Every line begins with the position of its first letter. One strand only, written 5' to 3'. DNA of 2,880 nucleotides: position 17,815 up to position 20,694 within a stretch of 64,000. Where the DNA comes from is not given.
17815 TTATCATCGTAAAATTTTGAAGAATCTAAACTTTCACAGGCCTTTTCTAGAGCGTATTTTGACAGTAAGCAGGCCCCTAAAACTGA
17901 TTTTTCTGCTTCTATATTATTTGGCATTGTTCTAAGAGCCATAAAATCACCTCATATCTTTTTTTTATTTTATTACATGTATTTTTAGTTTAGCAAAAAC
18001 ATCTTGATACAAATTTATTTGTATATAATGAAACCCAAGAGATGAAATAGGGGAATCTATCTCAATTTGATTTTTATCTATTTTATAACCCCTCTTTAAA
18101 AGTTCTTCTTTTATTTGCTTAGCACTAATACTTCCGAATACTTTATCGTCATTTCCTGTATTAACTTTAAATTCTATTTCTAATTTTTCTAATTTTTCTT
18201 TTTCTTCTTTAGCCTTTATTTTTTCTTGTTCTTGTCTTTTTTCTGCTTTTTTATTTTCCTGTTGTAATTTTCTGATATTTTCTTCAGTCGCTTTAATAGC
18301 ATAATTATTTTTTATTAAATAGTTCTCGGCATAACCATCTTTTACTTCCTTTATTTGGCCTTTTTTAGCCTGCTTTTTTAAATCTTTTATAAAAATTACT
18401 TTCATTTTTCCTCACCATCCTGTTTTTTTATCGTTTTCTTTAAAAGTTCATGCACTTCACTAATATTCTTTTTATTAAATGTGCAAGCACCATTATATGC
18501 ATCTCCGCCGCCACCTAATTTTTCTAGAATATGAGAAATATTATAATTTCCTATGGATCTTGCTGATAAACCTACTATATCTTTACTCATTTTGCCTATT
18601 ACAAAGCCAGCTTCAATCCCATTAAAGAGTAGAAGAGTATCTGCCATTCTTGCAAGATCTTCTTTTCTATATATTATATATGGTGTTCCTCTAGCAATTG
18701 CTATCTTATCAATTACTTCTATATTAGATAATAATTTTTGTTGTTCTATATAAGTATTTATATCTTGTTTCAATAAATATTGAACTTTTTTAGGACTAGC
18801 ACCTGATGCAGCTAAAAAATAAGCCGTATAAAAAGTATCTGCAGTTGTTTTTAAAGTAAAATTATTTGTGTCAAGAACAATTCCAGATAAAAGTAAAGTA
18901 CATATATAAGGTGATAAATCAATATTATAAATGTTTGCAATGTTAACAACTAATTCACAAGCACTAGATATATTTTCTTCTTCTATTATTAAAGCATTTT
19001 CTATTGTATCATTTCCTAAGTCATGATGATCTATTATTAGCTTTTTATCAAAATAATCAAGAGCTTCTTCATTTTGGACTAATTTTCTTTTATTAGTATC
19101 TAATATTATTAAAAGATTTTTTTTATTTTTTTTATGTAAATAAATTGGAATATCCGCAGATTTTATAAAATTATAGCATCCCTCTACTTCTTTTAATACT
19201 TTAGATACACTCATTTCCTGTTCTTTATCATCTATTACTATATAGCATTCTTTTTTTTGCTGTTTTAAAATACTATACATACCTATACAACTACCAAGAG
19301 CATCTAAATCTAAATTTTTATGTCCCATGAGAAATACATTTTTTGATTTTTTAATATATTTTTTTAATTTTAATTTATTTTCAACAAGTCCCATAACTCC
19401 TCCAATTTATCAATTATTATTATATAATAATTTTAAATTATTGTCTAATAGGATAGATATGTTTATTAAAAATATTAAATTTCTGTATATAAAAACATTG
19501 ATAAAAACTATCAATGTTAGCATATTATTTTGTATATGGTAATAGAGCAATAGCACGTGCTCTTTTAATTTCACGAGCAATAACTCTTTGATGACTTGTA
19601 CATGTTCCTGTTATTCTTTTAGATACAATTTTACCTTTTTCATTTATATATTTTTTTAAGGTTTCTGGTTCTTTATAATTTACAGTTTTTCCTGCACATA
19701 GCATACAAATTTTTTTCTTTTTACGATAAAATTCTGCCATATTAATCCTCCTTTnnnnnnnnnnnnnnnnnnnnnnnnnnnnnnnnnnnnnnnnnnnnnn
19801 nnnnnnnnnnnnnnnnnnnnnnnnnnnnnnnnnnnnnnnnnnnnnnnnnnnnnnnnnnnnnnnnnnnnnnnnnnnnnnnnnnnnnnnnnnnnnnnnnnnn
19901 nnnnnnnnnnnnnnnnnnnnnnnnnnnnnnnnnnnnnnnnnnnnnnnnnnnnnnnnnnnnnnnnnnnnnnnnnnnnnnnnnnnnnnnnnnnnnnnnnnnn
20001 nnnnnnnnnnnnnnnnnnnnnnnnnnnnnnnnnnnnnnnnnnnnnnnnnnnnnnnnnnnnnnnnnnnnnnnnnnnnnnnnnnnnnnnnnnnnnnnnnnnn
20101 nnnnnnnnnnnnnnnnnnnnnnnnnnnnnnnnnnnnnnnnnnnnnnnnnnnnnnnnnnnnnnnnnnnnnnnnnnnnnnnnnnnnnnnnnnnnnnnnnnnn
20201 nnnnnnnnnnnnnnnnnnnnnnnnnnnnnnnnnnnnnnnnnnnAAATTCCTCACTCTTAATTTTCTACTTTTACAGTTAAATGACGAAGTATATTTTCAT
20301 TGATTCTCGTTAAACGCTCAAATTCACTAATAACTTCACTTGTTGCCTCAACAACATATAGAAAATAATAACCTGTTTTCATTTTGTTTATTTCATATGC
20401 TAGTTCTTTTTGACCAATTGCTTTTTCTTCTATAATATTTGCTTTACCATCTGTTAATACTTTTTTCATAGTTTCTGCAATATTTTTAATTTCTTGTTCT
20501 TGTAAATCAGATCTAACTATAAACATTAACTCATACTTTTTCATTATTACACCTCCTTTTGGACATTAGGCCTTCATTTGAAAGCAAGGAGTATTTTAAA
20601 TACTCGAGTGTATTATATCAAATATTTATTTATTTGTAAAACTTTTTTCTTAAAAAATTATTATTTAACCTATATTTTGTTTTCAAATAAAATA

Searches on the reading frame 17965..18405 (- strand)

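Call 84: search_protein_families(library=pfam, proteins=[window:17965-18405:-], max_evalue=0.00001)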
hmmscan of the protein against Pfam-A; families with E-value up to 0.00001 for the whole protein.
window:17965-18405:- (146 aa): 2 families
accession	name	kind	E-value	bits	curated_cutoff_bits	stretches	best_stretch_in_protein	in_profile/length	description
PF03948.19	Ribosomal_L9_C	-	7.7e-24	84.4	23.2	1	64-145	2-85/86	Ribosomal protein L9, C-terminal domain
PF01281.25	Ribosomal_L9_N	-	2.1e-18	66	20.7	1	1-47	1-47/47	Ribosomal protein L9, N-terminal domain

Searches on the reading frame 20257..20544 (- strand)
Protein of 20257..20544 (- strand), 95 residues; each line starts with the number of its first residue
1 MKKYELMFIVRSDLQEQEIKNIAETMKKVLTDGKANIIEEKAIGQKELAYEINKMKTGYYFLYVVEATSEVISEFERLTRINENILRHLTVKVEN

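Call 64: search_protein_families(library=pfam, proteins=[window:20257-20544:-], max_evalue=0.1)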
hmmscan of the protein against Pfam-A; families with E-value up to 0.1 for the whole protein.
window:20257-20544:- (95 aa): 4 families
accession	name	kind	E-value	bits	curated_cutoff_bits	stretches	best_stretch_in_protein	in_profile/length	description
PF01250.22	Ribosomal_S6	-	1.4e-28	99.3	27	1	3-92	1-90/90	Ribosomal protein S6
PF22530.2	Terminase-T7_RNaseH-like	-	0.012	16.3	27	1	44-87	7-49/108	Terminase Bacteriophage T7, Ribonuclease H-like domain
PF19909.4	DUF6382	-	0.019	15.1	26.7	1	11-80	65-134/163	Domain of unknown function (DUF6382)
PF18962.6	Por_Secre_tail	-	0.056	14.2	27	1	30-72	26-70/75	Secretion system C-terminal sorting domain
